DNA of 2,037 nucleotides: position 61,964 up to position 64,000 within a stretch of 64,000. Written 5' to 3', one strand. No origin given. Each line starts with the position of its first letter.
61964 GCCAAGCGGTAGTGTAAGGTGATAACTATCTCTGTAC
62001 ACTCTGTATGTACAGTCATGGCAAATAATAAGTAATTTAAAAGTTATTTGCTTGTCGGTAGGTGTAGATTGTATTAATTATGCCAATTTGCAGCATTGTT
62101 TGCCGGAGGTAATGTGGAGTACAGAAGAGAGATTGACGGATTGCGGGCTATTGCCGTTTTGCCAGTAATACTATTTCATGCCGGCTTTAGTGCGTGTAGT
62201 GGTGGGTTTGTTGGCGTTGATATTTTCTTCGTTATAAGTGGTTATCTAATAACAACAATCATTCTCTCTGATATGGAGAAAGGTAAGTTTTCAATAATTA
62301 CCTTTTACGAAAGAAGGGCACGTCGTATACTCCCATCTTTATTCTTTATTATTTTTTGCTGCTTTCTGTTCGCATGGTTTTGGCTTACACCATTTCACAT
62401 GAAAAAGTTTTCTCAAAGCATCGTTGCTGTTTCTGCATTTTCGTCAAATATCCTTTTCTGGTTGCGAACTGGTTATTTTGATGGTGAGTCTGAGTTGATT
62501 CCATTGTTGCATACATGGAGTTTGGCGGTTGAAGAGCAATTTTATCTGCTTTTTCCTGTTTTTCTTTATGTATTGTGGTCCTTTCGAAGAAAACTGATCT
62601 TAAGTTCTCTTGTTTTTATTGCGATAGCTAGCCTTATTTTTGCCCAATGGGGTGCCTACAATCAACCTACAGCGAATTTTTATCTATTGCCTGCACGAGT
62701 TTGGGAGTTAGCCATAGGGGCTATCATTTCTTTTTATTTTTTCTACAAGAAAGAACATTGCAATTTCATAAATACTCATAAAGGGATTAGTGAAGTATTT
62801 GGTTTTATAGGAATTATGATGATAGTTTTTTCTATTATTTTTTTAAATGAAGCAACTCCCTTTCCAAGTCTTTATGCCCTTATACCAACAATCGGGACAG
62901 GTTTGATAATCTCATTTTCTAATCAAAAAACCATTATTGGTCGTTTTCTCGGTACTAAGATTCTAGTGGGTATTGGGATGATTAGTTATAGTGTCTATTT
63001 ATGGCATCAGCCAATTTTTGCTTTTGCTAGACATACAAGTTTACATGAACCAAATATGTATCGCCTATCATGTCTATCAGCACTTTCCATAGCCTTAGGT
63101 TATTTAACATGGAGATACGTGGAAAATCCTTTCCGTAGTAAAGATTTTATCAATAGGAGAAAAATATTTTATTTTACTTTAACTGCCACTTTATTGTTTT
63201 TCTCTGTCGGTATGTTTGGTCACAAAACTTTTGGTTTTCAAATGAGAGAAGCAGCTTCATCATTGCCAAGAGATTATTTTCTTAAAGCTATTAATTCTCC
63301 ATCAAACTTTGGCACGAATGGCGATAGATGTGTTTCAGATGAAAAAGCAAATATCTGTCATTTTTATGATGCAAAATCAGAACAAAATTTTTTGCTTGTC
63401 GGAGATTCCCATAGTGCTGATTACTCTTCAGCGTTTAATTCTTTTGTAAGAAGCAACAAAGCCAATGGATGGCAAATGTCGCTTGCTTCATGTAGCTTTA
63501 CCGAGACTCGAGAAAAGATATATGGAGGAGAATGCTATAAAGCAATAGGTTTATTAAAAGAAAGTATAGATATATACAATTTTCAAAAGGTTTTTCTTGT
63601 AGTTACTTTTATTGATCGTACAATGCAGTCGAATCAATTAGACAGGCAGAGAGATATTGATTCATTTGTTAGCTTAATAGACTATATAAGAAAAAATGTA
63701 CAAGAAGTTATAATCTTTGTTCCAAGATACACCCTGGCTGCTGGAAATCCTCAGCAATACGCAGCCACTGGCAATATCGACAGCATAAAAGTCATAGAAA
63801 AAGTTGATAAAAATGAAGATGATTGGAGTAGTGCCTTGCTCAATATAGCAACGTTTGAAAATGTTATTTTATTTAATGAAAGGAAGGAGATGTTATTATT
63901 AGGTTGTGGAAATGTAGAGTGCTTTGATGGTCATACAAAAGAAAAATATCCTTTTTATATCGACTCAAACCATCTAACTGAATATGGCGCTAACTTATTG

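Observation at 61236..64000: Low-GC terminal segment with terminase-small-subunit-like gene and OafA-type O-acyltransferase: likely prophage or serotype-conversion remnant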

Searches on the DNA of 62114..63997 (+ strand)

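Call 38: search_rna_families(sources=[L093, L088, L091, L001], threshold=gathering)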
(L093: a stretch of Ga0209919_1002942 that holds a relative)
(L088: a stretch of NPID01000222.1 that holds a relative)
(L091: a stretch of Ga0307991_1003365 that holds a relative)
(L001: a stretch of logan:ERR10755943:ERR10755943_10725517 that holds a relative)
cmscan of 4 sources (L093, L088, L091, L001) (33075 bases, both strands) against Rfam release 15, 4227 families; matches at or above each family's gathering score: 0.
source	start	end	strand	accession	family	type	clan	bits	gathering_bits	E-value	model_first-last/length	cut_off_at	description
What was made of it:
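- Tried and rejected: Rfam finds nothing in L001 or in the IS-bearing contigs (call 38).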

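Call 74: search_dna_similar(query=L001:2790-3140:+, collection=plasmids, mode=distant, max_evalue=1, max_rows=10)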
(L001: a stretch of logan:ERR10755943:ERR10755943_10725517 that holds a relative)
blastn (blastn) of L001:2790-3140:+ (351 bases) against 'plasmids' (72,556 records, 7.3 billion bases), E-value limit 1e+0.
No match.
